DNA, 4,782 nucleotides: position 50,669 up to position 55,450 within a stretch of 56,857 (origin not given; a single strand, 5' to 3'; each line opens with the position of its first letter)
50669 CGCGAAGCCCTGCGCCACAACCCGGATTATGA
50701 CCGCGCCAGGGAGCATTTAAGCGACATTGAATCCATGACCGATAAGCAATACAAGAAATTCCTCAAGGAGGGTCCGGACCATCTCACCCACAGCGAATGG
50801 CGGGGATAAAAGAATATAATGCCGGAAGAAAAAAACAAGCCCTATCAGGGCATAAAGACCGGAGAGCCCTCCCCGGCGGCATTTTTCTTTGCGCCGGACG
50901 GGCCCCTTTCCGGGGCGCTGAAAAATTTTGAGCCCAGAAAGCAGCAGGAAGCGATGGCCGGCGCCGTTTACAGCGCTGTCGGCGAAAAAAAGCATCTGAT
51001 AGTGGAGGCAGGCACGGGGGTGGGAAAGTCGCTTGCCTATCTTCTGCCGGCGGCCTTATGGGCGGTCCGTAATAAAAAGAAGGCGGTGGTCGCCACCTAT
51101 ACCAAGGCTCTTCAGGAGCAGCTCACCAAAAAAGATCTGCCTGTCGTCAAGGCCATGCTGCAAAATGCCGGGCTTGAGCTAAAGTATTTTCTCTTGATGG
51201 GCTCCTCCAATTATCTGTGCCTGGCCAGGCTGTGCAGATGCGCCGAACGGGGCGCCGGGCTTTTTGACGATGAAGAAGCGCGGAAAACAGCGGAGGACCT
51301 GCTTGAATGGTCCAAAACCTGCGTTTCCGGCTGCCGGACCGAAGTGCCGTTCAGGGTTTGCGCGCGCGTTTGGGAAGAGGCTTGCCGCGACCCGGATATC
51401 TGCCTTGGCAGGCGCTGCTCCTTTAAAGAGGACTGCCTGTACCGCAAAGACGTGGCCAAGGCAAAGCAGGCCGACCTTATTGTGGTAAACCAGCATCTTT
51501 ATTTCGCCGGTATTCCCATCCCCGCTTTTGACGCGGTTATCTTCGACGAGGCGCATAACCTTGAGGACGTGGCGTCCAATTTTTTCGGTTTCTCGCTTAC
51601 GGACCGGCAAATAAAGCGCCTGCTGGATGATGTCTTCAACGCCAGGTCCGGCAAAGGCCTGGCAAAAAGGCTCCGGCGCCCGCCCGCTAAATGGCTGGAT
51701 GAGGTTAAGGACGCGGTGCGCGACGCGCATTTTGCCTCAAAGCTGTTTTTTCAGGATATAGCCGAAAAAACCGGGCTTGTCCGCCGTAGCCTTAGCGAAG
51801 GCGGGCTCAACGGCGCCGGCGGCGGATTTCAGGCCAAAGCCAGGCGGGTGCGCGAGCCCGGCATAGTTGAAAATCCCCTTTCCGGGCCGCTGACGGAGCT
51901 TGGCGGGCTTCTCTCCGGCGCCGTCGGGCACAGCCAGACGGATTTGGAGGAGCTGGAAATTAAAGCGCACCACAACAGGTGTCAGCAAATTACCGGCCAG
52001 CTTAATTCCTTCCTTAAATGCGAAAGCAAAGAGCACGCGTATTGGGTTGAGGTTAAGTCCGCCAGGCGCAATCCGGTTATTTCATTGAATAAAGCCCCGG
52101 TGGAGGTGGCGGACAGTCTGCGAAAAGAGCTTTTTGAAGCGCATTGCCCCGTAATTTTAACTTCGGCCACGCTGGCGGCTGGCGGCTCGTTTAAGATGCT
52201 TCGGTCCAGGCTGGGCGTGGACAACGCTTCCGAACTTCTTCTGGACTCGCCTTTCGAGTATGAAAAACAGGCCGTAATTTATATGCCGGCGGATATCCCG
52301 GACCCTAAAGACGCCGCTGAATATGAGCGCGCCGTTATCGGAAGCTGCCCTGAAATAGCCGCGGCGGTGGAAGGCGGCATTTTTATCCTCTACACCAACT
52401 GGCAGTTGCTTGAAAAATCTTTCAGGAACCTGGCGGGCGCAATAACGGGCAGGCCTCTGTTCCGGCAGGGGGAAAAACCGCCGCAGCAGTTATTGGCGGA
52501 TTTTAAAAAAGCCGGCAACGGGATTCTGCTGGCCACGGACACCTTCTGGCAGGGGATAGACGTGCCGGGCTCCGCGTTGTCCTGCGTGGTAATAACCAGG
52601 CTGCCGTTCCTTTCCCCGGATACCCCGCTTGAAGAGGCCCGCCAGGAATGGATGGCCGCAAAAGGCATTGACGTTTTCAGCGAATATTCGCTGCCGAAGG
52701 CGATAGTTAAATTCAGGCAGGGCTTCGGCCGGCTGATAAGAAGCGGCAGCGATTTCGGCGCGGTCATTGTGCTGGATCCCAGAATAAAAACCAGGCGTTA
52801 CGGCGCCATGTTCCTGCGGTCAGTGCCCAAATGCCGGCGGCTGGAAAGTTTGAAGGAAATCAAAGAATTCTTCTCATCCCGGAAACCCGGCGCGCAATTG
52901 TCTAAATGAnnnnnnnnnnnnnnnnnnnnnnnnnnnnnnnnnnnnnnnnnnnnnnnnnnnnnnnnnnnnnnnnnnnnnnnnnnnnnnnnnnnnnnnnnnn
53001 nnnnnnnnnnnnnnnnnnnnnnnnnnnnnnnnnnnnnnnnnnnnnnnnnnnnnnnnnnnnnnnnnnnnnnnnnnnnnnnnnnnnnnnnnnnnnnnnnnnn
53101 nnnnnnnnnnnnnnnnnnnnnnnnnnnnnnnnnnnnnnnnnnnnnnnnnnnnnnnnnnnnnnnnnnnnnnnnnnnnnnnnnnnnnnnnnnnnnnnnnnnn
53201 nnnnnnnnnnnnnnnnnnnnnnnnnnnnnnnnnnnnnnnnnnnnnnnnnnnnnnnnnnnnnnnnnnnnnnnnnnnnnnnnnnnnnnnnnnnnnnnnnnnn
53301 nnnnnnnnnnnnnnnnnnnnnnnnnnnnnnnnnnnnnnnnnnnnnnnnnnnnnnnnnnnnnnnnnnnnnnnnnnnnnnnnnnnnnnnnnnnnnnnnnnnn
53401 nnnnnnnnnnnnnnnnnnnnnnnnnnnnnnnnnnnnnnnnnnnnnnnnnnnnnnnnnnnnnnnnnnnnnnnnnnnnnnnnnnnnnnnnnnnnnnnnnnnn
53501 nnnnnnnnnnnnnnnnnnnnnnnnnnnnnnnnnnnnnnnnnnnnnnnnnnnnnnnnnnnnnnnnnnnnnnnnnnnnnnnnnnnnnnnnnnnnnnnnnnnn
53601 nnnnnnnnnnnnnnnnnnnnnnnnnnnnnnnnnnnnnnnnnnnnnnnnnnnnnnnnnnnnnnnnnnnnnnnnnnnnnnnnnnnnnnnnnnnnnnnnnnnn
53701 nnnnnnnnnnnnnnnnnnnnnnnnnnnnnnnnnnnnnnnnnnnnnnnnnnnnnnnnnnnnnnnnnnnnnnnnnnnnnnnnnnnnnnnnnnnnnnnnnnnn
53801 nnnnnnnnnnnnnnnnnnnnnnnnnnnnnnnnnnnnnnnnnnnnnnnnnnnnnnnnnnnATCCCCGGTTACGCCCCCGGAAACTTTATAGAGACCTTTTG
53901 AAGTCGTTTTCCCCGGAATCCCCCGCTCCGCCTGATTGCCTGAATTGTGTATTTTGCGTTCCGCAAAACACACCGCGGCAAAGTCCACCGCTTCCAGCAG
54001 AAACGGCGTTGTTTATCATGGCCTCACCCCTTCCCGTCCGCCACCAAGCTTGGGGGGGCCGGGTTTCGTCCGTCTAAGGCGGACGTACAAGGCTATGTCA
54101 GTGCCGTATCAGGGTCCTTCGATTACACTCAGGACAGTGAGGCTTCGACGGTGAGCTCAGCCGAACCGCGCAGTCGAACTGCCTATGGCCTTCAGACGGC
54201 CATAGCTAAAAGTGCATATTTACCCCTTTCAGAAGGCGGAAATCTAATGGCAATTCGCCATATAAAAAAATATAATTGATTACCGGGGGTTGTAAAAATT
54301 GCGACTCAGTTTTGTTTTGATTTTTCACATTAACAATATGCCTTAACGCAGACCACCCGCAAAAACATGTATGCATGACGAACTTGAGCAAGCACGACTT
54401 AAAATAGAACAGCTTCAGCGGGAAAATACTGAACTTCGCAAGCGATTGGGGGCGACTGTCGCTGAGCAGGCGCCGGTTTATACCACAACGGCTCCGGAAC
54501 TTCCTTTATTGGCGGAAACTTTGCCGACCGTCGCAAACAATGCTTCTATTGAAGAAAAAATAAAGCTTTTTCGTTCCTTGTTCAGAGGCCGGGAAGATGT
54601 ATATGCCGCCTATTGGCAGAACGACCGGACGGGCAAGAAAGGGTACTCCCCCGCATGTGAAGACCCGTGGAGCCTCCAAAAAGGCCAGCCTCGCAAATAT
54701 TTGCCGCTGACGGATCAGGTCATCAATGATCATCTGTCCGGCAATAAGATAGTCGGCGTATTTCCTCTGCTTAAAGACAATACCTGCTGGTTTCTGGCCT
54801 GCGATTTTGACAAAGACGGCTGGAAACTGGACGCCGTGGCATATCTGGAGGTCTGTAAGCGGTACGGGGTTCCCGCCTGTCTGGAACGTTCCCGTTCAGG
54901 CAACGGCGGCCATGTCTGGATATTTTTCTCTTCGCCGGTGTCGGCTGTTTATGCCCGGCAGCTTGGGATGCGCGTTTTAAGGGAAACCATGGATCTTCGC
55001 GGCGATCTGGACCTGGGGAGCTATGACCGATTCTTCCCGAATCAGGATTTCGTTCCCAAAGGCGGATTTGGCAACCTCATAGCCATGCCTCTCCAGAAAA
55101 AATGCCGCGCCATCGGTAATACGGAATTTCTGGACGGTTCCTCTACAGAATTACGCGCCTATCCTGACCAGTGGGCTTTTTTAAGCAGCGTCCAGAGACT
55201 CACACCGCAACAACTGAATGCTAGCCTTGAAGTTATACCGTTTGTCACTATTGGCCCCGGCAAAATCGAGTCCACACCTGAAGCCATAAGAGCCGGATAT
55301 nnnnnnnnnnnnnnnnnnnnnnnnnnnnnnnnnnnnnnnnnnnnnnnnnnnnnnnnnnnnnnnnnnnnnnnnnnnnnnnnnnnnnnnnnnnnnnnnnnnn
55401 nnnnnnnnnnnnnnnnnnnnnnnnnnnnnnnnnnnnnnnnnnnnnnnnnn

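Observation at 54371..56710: Primase-polymerase-like domain fused to an SF2 helicase (conflict-system type) at the edge of the island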

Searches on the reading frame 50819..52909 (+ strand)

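Call 34: search_protein_families(library=pfam, proteins=[window:50819-52909:+], max_evalue=0.001)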
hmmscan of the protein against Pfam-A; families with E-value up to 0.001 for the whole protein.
window:50819-52909:+ (696 aa): 3 families
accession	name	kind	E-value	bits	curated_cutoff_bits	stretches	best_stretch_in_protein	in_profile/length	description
PF13307.12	Helicase_C_2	-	7.5e-40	137.2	25.3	1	512-671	3-169/170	Helicase C-terminal domain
PF00270.35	DEAD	-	3.9e-09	36.9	26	1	50-105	11-64/167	DEAD/DEAH box helicase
PF04851.21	ResIII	-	3.7e-05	24.1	22.5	0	37-105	2-72/164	Type III restriction enzyme, res subunit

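Call 36: search_protein_families(library=padloc, proteins=[window:50819-52909:+], max_evalue=0.001)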
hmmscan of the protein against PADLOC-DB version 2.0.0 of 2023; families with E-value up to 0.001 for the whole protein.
window:50819-52909:+ (696 aa): 9 families
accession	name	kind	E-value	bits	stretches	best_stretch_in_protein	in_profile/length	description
PDLC01439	typeIV_DinG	-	2.9e-124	413.8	1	33-684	10-571/575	CAS-IV-A; associated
PDLC01729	typeIV_DinG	-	3.4e-56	189.3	1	37-656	18-617/666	Csf4_0_IVA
PDLC01730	typeIV_DinG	-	8.5e-18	62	2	36-140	118-218/802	Csf4_1_IVA1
PDLC01007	typeIV_DinG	-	1.5e-14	51.5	2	52-112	11-71/676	CRISPR type AFERR-associated DEAD/DEAH-box helicase Csf4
PDLC01321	typeIV_DinG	-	1.9e-14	51.5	2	52-266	11-215/559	CAS-IV-A; associated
PDLC01731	typeIV_DinG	-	5.7e-10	36.6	1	496-657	346-492/526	Csf4_2_IVA1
PDLC01732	typeIV_DinG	-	4.1e-08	30.5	1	559-655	499-590/648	Csf4_3_IVE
PDLC04986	PDC-S28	-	5.2e-08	29.7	1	578-657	400-471/831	-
PDLC04987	PDC-S28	-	6.5e-07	26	1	557-656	378-468/846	-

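Call 89: search_protein_families(library=ncbifam, proteins=[window:50819-52906:+], max_evalue=0.001)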
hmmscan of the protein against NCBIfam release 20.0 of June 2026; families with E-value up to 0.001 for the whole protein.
window:50819-52906:+ (696 aa): 7 families
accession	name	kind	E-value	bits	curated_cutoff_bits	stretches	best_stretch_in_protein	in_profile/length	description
NF053712.1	repair_DEAH_YoaA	equivalog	6.6e-164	547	680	1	23-685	3-629/630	DNA repair helicase YoaA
NF005981.0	PRK08074.1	equivalog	8.6e-128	427.7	789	1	30-677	249-916/931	ATP-dependent DNA helicase DinG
NF008729.0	PRK11747.1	equivalog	2.3e-103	347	598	1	32-674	19-699/703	ATP-dependent DNA helicase DinG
TIGR01407.1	dinG_rel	hypoth_equivalog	4.6e-91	306.4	547.7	1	35-676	242-874/889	putative DnaQ family exonuclease/DinG family helicase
NF005569.0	PRK07246.1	equivalog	1.6e-39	135.9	794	2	394-671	529-799/820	bifunctional DnaQ family exonuclease/ATP-dependent helicase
TIGR03117.2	cas_csf4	equivalog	1.2e-26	93.2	400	2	501-661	616-784/800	type IV CRISPR-associated DEAD/DEAH-box helicase Csf4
TIGR00604.1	rad3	subfamily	5.1e-13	48.5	246.95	1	240-267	225-252/706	DNA repair helicase (rad3)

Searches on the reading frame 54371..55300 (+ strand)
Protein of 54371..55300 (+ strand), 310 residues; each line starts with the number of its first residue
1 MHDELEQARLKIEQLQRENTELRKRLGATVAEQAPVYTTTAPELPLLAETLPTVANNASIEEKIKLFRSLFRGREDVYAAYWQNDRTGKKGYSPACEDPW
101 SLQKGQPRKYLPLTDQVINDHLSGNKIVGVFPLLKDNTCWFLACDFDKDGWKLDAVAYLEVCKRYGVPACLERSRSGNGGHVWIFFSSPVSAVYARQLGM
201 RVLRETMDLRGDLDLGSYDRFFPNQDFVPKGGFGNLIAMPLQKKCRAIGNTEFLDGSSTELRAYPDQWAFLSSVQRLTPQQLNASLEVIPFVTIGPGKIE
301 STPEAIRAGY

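Call 54: search_protein_representatives(protein=window:54539-55240:+)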
Query: 234 residues. Proteins with E-value up to 0.001 (for the whole library): 8215; up to 1e-10: 3638; up to 1e-30: 1071. The best 150 are listed.
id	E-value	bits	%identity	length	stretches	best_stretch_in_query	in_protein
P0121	2.5e-119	413.3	73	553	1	2-234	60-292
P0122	2.9e-93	327.9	79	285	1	3-176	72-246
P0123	1.7e-80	286.1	72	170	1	10-170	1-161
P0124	2.0e-78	279.4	57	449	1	6-231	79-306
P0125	3.4e-76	272.1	55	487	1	5-228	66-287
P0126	4.5e-76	271.7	56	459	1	2-226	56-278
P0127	6.5e-76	271.1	55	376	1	2-228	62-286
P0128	1.2e-75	270.3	54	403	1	3-228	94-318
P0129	1.1e-74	267.2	59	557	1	2-227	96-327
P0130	1.3e-74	266.9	55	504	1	5-227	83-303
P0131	1.6e-74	266.6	55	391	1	4-225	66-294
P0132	1.9e-74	266.3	54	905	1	3-228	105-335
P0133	9.8e-74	264.0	55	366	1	5-231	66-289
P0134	1.5e-73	263.4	54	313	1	3-228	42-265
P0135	6.9e-73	261.2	54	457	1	3-231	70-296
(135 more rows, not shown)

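Call 57: search_solved_structures(query=window:54533-55300:+, max_evalue=1, show_alignments=2)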
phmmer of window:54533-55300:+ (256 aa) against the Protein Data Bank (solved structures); distinct sequences matched with E-value up to 1: 14.
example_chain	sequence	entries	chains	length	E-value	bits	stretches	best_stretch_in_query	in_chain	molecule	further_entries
7nqd_A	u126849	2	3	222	5.6e-14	55.1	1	20-223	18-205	TPR_REGION domain-containing protein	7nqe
7nqf_A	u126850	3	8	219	7.4e-14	54.7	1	43-222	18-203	TPR_REGION domain-containing protein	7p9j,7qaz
4oy3_A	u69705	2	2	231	0.1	14.9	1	86-125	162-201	Aminodeoxyfutalosine nucleosidase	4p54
5ccd_A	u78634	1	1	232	0.1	14.8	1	87-125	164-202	Aminodeoxyfutalosine nucleosidase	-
5jpc_A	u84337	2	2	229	0.14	14.5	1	86-125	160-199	Aminodeoxyfutalosine nucleosidase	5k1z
5cce_A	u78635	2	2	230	0.14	14.4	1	86-125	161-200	5'-Methylthioadenosine Nucleosidase | Aminodeoxyfutalosine nucleosidase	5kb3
3nm4_A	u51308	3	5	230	0.14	14.4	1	86-125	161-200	MTA/SAH nucleosidase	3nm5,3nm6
4ojt_A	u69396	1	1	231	0.14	14.4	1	87-125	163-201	MTA/SAH nucleosidase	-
4ffs_A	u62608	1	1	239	0.15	14.3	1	87-125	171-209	MTA/SAH nucleosidase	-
4wkn_A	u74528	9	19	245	0.16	14.2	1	87-125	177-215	Aminodeoxyfutalosine nucleosidase | 5'-methylthioadenosine/S-adenosylhomocysteine nucleosidase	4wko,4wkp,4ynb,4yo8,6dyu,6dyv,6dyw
4bmz_A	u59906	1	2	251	0.18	14.1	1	86-126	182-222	MTA/SAH NUCLEOSIDASE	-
4bmy_A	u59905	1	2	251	0.19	14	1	86-126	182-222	MTA/SAH NUCLEOSIDASE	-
4bmx_A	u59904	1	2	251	0.25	13.6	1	86-126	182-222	MTA/SAH NUCLEOSIDASE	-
4bn0_A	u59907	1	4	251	0.25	13.6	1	86-126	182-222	MTA/SAH NUCLEOSIDASE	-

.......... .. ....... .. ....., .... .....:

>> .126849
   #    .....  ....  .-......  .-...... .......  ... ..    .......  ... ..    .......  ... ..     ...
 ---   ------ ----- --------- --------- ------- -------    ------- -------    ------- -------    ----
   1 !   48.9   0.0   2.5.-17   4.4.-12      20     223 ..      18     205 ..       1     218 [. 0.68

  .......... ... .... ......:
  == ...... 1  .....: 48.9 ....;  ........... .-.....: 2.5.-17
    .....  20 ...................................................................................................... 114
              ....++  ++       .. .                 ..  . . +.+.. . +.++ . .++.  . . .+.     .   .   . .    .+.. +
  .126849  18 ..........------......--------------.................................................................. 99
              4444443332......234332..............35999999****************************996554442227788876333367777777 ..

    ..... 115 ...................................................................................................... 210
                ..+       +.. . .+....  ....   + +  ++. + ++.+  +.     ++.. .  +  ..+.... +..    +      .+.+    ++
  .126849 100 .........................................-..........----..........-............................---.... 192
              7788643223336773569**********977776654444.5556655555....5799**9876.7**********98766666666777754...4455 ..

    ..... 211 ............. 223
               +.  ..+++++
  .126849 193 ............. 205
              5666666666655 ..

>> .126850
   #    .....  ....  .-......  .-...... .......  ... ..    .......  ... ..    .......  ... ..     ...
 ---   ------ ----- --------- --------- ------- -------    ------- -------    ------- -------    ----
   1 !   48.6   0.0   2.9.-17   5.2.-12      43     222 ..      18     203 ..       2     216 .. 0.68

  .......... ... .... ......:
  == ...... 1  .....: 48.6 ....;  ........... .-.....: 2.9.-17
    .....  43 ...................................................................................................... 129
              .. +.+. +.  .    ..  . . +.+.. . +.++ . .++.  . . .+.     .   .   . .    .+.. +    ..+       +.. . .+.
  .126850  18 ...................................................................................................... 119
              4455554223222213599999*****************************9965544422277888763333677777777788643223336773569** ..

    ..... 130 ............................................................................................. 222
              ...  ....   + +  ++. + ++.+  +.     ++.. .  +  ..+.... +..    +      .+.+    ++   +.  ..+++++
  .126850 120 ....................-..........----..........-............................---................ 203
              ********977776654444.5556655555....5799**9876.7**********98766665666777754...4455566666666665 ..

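Call 65: predict_structure(alignment_id=A5)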
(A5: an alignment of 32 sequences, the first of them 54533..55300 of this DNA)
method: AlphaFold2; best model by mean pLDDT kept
length: 256 residues; sequences in the alignment: 32
mean_pLDDT: 69.9   pTM: 0.68
mean pLDDT of the five models: 69.9, 69.7, 66.9, 58.2, 51.1
residues with pLDDT >= 90: 20; 70-90: 133; 50-70: 66; < 50: 37
segments of 3 or more residues with pLDDT < 50: 167-191, 242-244
pLDDT, mean of each block of 10 residues (from residue 1): 67 71 74 75 68 74 81 66 73 74 87 86 74 82 84 70 49 31 43 62 69 73 92 82 52 50
secondary structure, 60 per line:
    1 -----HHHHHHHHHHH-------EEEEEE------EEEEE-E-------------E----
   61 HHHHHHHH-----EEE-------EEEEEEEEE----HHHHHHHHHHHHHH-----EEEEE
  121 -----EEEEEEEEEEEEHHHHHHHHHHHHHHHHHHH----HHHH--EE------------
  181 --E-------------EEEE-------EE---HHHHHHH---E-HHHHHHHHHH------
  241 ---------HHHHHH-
elements in order: H6-16 E24-29 E36-40 H61-68 E74-76 E84-92 H97-110 E116-120 E126-137 H138-156 H161-164 E197-200 H213-219 H225-234 H250-255

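Call 70: fold_search(model_id=the predicted structure, library=pdb)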
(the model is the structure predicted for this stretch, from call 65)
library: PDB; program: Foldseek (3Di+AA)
matches with E <= 10: 348; with E <= 0.001: 20
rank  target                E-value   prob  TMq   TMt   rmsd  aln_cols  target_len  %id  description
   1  7nqe                  8.6e-11  1.00  0.61  0.70   4.3       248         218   24  Prim-Pol Domain of CRISPR-associated Prim-Pol (CAPP) from Marinitoga sp. 1137 with dGTP (released 2022-05-04)
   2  7nqd_B                8.6e-11  1.00  0.58  0.67   4.8       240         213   26  Prim-Pol Domain of CRISPR-associated Prim-Pol (CAPP) from Marinitoga sp. 1137 (released 2022-05-04)
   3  7nqd_A                8.6e-11  1.00  0.55  0.66   5.0       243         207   27  Prim-Pol Domain of CRISPR-associated Prim-Pol (CAPP) from Marinitoga sp. 1137 (released 2022-05-04)
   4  7p9j_B                2.5e-10  1.00  0.60  0.70   4.3       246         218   25  Prim-Pol Domain of CRISPR-associated Prim-Pol (CAPP) from Marinitoga sp. 1137 - Primer Initiation Complex (released 2022-05-04)
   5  7nqf_B                2.7e-10  1.00  0.59  0.67   4.7       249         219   24  Prim-Pol Domain of CRISPR-associated Prim-Pol (CAPP) from Marinitoga sp. 1137 with dsDNA (released 2022-05-04)
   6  7p9j_C                7.8e-10  1.00  0.59  0.69   4.4       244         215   25  Prim-Pol Domain of CRISPR-associated Prim-Pol (CAPP) from Marinitoga sp. 1137 - Primer Initiation Complex (released 2022-05-04)
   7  2fao_A                1.1e-04  1.00  0.39  0.35   6.0       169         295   16  Crystal Structure of Pseudomonas aeruginosa LigD polymerase domain (released 2006-05-23)
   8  6sa1_D                1.3e-04  1.00  0.38  0.31   7.8       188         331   13  Post catalytic complex of Prim-PolC from Mycobacterium smegmatis with gapped DNA and 3'-dUTP (released 2020-11-18)
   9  5op0_A                1.3e-04  1.00  0.38  0.30   7.8       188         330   14  Structure of Prim-PolC from Mycobacterium smegmatis (released 2017-11-15)
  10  6zp9_A                1.3e-04  1.00  0.32  0.41   5.3       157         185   16  Cyanophage S-2L Primase-Polymerase (PrimPol), AEP domain (PP-N190) (released 2021-03-03)
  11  2atz                  2.0e-04  1.00  0.35  0.48   6.9       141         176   10  Crystal structure of protein HP0184 from Helicobacter pylori (released 2005-10-11)
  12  5op0_B                2.6e-04  1.00  0.39  0.31   7.6       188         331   14  Structure of Prim-PolC from Mycobacterium smegmatis (released 2017-11-15)
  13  6sa1_A                2.7e-04  1.00  0.38  0.31   7.9       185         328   12  Post catalytic complex of Prim-PolC from Mycobacterium smegmatis with gapped DNA and 3'-dUTP (released 2020-11-18)
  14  2iru_A                2.9e-04  1.00  0.38  0.35  13.7       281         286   13  Crystal Structure of the Polymerase Domain from Mycobacterium tuberculosis Ligase D (released 2007-01-02)
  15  6sa0_A                3.5e-04  1.00  0.38  0.31   7.8       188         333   13  Ternary complex of Prim-PolC from Mycobacterium smegmatis with 2nt gapped DNA and UpNHpp (released 2020-11-18)
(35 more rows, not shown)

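Call 96: search_protein_families(library=phrogs, proteins=[window:54371-55300:+], max_evalue=0.001)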
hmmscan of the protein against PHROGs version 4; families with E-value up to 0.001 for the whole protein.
window:54371-55300:+ (310 aa): 2 families
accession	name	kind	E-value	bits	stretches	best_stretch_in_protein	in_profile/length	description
phrog_21866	-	DNA, RNA and nucleotide metabolism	9.3e-14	52.6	1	63-202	3-135/538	primase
phrog_5362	-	DNA, RNA and nucleotide metabolism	6.2e-07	30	0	221-246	219-244/280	DNA primase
